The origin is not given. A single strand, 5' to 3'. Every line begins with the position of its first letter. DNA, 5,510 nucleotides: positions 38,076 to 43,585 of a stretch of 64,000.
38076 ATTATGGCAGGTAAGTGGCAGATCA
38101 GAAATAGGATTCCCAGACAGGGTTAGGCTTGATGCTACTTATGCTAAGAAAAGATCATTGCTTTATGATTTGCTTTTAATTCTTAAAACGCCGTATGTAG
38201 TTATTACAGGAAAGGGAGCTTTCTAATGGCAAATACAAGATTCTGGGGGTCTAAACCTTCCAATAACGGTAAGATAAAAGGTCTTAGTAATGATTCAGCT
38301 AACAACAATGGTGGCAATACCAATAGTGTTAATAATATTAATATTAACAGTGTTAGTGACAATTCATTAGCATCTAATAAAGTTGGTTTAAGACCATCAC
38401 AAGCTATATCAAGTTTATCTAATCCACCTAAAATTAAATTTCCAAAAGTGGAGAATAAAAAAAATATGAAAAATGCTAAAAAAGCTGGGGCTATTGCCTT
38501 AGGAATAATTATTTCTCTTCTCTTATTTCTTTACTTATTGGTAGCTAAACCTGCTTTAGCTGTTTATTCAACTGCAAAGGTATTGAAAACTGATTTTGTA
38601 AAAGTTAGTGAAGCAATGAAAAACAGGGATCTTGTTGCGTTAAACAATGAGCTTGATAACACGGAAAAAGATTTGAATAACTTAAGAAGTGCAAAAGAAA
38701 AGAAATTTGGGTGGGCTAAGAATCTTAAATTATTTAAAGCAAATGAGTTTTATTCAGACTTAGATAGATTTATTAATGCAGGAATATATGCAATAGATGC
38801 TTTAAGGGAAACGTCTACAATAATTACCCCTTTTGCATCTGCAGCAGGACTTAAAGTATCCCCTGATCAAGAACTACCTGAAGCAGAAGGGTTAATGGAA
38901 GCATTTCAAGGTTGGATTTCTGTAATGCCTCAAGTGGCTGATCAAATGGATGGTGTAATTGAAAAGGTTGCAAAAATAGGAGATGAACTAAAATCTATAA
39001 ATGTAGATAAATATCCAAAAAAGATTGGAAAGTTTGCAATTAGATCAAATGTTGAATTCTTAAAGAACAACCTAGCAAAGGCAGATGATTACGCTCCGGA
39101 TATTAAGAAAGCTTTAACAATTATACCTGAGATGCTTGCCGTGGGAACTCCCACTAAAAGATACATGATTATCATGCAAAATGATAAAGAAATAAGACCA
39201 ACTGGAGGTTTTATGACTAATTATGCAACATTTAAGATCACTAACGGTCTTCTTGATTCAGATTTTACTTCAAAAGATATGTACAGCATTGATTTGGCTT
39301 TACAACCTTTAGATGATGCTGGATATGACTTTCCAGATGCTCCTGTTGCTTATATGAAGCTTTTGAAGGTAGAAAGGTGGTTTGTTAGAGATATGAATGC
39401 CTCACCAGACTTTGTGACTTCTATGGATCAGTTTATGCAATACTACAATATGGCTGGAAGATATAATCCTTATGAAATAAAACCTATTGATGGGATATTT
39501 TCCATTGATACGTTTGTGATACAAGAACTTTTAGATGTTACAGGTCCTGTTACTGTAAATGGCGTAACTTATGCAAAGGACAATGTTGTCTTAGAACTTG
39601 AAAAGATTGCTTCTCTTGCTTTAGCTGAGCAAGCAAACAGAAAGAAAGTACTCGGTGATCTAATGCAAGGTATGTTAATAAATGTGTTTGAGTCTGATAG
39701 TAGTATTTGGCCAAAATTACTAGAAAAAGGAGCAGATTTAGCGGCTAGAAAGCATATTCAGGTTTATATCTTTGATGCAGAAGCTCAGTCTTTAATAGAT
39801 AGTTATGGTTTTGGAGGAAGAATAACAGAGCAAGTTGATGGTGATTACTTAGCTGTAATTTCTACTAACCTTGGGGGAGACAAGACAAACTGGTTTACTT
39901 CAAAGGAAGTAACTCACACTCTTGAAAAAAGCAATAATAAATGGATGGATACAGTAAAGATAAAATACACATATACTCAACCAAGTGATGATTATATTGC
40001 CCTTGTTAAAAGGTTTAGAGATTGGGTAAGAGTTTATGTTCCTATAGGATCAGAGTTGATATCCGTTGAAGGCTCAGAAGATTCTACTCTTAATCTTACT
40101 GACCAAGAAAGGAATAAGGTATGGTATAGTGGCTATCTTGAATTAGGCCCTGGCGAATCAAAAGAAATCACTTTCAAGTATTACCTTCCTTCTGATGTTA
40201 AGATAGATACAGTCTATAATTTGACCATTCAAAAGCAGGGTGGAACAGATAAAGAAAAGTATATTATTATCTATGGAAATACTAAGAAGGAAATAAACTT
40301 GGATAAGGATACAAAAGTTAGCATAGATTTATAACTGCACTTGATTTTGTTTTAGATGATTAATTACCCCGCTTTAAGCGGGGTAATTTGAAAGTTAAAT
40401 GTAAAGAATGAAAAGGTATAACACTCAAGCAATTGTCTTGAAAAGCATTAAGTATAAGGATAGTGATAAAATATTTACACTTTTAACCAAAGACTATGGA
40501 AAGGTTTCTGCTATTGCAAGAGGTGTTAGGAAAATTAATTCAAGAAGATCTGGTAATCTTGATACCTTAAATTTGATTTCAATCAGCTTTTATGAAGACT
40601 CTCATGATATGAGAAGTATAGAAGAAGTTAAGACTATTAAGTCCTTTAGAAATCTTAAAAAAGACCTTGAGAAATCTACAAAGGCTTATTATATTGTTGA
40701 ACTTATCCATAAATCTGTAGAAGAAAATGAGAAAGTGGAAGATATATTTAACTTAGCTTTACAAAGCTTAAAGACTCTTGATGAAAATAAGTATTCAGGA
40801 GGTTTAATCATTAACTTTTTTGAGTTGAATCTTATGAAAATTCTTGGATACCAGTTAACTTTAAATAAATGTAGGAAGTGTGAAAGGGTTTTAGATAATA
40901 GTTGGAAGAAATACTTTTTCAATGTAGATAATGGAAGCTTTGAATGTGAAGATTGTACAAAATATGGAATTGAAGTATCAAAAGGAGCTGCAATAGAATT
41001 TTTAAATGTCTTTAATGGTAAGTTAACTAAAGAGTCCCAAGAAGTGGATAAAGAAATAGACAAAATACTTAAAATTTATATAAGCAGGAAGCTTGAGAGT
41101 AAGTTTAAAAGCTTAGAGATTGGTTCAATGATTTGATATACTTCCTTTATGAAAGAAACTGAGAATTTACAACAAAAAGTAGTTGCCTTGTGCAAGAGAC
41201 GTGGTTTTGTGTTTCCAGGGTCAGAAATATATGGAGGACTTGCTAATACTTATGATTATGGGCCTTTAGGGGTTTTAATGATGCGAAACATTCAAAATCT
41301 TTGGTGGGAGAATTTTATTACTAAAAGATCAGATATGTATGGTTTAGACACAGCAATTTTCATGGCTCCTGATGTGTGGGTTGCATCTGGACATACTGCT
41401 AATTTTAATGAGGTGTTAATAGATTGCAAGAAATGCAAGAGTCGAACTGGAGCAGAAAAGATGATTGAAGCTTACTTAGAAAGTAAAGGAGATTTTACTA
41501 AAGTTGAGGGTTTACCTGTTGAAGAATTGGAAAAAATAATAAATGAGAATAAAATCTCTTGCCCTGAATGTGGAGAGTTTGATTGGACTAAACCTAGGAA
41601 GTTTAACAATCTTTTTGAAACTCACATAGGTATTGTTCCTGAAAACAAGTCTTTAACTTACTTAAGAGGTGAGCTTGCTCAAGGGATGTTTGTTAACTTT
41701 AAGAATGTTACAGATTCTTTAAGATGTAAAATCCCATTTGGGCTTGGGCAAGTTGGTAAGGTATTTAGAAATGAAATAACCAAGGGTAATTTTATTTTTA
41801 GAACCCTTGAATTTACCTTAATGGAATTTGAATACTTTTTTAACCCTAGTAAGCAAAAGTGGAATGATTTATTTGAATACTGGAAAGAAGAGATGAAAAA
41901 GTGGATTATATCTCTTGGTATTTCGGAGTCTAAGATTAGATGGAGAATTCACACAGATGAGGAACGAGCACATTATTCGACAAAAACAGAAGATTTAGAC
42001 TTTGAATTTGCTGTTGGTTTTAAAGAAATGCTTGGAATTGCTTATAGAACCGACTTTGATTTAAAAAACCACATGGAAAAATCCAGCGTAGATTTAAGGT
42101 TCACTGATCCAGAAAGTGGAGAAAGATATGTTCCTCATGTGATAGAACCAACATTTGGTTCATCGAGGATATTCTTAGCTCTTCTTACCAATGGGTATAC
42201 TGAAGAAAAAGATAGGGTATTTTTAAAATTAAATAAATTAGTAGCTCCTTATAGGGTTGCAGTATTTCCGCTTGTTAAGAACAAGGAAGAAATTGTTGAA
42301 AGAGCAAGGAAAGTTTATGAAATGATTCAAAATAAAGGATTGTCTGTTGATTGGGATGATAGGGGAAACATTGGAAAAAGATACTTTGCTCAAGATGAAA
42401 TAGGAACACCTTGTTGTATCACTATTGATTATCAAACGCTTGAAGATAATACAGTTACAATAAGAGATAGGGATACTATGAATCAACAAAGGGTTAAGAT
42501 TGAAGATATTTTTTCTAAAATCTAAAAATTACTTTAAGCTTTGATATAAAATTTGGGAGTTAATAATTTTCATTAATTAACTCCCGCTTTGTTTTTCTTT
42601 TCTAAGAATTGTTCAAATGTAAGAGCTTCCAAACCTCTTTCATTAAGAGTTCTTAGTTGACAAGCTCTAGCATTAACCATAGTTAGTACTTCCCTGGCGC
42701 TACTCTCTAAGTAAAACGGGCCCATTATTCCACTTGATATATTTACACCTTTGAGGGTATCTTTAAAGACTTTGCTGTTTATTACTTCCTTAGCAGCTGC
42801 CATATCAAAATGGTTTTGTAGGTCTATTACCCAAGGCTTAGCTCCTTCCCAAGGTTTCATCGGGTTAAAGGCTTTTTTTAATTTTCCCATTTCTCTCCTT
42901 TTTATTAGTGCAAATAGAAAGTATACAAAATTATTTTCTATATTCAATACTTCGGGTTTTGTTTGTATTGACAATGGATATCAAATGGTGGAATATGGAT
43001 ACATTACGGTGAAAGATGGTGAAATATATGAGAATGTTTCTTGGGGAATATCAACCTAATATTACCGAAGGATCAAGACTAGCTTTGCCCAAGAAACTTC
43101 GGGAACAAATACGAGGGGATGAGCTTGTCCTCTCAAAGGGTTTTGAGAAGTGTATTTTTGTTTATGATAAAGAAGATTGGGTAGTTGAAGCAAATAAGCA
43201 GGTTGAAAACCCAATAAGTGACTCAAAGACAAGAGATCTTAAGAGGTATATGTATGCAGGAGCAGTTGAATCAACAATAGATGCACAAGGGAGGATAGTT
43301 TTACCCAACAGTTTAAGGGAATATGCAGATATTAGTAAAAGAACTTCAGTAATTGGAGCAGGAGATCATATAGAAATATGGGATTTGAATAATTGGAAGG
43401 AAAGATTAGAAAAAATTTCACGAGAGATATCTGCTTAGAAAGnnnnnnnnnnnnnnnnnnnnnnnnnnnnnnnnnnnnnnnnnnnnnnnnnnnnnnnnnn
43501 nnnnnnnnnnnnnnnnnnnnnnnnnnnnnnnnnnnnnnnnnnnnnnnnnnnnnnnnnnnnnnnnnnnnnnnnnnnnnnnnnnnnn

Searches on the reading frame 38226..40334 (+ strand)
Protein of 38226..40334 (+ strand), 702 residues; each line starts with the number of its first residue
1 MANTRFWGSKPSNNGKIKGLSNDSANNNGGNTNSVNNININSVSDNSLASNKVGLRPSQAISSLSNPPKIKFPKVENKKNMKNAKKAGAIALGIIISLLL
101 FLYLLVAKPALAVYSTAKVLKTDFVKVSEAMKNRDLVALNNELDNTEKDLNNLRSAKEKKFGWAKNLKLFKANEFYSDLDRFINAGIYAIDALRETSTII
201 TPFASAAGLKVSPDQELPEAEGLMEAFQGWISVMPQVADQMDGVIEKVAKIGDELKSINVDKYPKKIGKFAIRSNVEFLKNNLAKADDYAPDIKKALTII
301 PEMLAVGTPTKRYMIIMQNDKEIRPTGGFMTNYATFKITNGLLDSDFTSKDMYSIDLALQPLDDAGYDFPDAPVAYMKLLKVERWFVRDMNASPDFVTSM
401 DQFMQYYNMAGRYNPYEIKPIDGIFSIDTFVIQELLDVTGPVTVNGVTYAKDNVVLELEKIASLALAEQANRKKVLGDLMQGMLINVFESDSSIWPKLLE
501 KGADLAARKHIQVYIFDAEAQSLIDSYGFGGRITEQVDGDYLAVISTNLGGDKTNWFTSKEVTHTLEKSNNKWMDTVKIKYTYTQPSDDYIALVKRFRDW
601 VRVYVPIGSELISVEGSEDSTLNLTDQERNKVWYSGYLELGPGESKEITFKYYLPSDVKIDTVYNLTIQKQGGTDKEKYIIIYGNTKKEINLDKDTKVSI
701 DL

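Call 12: search_protein_families(library=pfam, proteins=[window:38226-40334:+], max_evalue=0.001)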
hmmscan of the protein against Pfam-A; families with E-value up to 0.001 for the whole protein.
window:38226-40334:+ (702 aa): 1 family
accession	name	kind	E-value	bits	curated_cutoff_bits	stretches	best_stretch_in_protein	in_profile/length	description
PF13196.11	DUF4012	-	1e-19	71.9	28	1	311-459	4-140/144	Protein of unknown function (DUF4012)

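Call 53: search_solved_structures(query=window:38226-40331:+, max_evalue=1)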
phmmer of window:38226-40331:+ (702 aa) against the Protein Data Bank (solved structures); distinct sequences matched with E-value up to 1: 0.
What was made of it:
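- Tried and rejected: DUF4012 protein against PDB sequences: nothing (call 53).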

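Call 56: search_protein_families(library=ncbifam, proteins=[window:38226-40331:+], max_evalue=0.01)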
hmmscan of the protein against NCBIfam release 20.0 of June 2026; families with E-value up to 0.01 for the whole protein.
window:38226-40331:+ (702 aa): 0 families

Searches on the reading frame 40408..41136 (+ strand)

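Call 12: search_protein_families(library=pfam, proteins=[window:40408-41136:+], max_evalue=0.001)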
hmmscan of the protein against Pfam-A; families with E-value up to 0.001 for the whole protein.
window:40408-41136:+ (242 aa): 2 families
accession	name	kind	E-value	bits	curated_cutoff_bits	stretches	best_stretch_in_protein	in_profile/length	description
PF02565.21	RecO_C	-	1.4e-24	87.1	22.1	1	85-237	2-157/157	Recombination protein O C terminal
PF11967.14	RecO_N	-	1e-21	77.2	27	1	1-80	1-80/80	Recombination protein O N terminal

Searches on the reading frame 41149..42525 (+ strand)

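Call 12: search_protein_families(library=pfam, proteins=[window:41149-42525:+], max_evalue=0.001)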
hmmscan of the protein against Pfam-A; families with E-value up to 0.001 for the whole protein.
window:41149-42525:+ (458 aa): 2 families
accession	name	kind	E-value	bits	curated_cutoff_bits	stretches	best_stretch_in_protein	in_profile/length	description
PF03129.25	HGTP_anticodon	-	4.7e-23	81.6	21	1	370-458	2-91/94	Anticodon binding domain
PF00587.30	tRNA-synt_2b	-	8e-08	33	29.3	1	171-347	12-177/179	tRNA synthetase class II core domain (G, H, P, S and T)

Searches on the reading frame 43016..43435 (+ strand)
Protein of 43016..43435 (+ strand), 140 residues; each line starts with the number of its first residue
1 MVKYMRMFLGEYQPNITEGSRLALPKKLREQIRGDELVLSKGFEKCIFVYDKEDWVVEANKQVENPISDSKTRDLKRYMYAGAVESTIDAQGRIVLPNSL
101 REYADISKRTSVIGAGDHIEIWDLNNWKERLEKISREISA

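Call 79: search_protein_families(library=pfam, proteins=[window:43016-43435:+], max_evalue=0.001)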
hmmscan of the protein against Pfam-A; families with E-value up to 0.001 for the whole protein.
window:43016-43435:+ (140 aa): 1 family
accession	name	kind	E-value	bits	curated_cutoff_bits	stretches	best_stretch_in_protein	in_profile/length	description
PF02381.23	MraZ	-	1.3e-31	108.8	23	2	79-137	1-59/72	MraZ protein, putative antitoxin-like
